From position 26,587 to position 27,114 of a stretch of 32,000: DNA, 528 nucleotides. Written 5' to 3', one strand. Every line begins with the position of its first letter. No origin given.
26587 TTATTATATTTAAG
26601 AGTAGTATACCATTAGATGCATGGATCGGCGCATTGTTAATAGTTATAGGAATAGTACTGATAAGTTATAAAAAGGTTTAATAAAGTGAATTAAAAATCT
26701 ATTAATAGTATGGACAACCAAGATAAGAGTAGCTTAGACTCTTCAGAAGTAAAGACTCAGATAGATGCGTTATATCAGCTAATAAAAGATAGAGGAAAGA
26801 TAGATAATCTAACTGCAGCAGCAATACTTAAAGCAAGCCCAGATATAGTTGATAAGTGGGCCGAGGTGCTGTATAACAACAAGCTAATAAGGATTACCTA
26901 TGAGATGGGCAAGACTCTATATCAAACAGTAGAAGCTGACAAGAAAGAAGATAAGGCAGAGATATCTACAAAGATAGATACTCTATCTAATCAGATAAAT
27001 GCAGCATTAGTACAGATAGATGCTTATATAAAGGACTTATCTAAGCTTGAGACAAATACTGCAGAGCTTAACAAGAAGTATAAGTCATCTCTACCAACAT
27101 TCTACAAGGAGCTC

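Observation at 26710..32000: Type IV filament (Tad/Epd-like) operon with two unrecognisable accessory genes and no pilin in view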

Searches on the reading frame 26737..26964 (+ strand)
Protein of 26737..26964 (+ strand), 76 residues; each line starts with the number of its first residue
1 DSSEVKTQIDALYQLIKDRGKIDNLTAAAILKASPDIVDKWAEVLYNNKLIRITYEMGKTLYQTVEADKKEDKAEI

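Call 41: search_solved_structures(query=A2, max_evalue=10, show_alignments=3)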
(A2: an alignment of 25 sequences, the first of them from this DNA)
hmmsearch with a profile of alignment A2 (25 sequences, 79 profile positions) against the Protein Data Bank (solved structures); distinct sequences matched with E-value up to 10: 25.
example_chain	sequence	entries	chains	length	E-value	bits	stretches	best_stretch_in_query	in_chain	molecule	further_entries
1s3j_A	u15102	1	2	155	0.0022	21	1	13-55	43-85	YusO protein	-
1i1g_A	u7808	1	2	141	0.023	17.8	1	12-51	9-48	TRANSCRIPTIONAL REGULATOR LRPA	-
7fby_A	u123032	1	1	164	0.03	17.4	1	9-52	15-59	Transcriptional regulatory protein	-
9w4v_A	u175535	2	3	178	0.036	17.1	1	9-52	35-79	Uncharacterized HTH-type transcriptional regulator PH0140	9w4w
5i41_B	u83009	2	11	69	0.044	16.8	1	22-45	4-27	Chromosome-anchoring protein RacA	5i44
1on2_A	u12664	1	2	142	0.083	15.9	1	8-49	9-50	Transcriptional regulator mntR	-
4hv6_A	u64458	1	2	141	0.087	15.9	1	9-49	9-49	Transcriptional regulator MntR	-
3r60_A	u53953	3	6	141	0.088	15.9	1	9-49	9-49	Transcriptional regulator mntR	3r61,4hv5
1on1_A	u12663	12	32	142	0.089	15.8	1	9-49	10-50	Transcriptional regulator mntR | HTH-type transcriptional regulator MntR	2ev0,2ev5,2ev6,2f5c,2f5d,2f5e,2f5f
4hx4_A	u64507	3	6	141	0.17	14.9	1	9-49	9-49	TRANSCRIPTIONAL REGULATOR MNTR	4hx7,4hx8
5j6x_A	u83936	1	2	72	0.2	14.7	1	12-40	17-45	Z-DNA binding protein kinase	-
4lb5_A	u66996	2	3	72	0.2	14.7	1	12-40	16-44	Protein kinase containing Z-DNA binding domains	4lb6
1sfx_A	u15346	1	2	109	0.23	14.5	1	12-52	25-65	Conserved hypothetical protein AF2008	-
2rvc_A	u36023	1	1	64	0.34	14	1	11-40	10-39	Interferon-inducible and double-stranded-dependent eIF-2kinase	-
4kmf_A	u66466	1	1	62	0.35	13.9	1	11-40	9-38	Interferon-inducible and double-stranded-dependent eIF-2kinase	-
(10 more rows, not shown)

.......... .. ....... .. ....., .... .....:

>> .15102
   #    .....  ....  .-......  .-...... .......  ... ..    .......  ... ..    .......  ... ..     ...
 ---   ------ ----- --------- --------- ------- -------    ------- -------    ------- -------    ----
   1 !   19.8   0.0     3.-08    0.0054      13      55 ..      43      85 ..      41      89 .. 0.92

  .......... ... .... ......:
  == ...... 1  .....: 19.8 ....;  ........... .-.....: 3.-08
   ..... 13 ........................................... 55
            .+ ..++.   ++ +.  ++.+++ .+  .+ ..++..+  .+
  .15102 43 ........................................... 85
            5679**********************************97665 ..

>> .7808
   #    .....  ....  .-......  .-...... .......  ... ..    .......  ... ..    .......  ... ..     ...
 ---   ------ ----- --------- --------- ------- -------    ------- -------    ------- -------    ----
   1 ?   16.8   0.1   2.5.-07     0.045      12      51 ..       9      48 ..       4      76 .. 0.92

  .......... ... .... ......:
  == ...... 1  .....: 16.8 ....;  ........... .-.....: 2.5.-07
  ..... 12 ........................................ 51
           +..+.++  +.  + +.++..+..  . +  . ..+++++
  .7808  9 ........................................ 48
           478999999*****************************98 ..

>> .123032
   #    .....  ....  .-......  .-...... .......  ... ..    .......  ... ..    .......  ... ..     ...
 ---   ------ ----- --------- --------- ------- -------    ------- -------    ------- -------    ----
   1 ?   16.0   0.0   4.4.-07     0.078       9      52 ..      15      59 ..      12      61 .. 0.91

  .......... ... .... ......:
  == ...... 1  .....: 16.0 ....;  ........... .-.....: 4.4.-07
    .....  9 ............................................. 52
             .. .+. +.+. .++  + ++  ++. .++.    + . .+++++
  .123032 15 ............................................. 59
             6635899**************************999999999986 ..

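Call 42: search_protein_families(library=pfam, alignment_id=A2, max_evalue=1)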
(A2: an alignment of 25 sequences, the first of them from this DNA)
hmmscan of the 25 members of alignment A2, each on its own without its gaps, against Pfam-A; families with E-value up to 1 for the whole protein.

A. member 1, seq(76 aa): 0 families

B. families by the number of members that match (of 25 scanned): 47 families (the first 25 are shown)
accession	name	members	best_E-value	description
PF01047.28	MarR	12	3.8e-05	MarR family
PF08220.18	HTH_DeoR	11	0.00034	DeoR-like helix-turn-helix domain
PF19187.6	HTH_PafC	9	0.01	PafC helix-turn-helix domain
PF13518.12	HTH_28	6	0.02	Helix-turn-helix domain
PF18552.7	PheRS_DBD1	5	0.00032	PheRS DNA binding domain 1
PF01022.26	HTH_5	5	0.00089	Bacterial regulatory protein, arsR family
PF13635.12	DUF4143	5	0.0051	Domain of unknown function (DUF4143)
PF01978.25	TrmB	5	0.014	Sugar-specific transcriptional regulator TrmB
PF02082.26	Rrf2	3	0.0023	Iron-dependent Transcriptional regulator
PF08279.18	HTH_11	3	0.041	HTH domain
PF13412.12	HTH_24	3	0.059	Winged helix-turn-helix DNA-binding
PF13551.12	HTH_29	3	0.062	Winged helix-turn helix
PF14549.12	P22_Cro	3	0.077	DNA-binding transcriptional regulator Cro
PF13730.12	HTH_36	3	0.094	Helix-turn-helix domain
PF15943.11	YdaS_toxin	2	0.011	Bacterial toxin YdaS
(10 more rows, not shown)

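Call 43: find_homologous_proteins(query=A2, max_evalue=0.001)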
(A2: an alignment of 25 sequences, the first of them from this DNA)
Query A2 (25 sequences) (76 aa, profile of the alignment): 4 proteins with E <= 0.001 among 347 candidates.
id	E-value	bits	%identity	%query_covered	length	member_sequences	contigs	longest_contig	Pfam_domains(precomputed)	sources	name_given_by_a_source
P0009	3.1e-23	99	29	78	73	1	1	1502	-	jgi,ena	jgi:hypothetical protein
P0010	1.4e-22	97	33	80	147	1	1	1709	-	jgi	jgi:hypothetical protein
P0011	1.8e-22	97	34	78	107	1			-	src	-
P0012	4.2e-22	95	27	79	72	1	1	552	-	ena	-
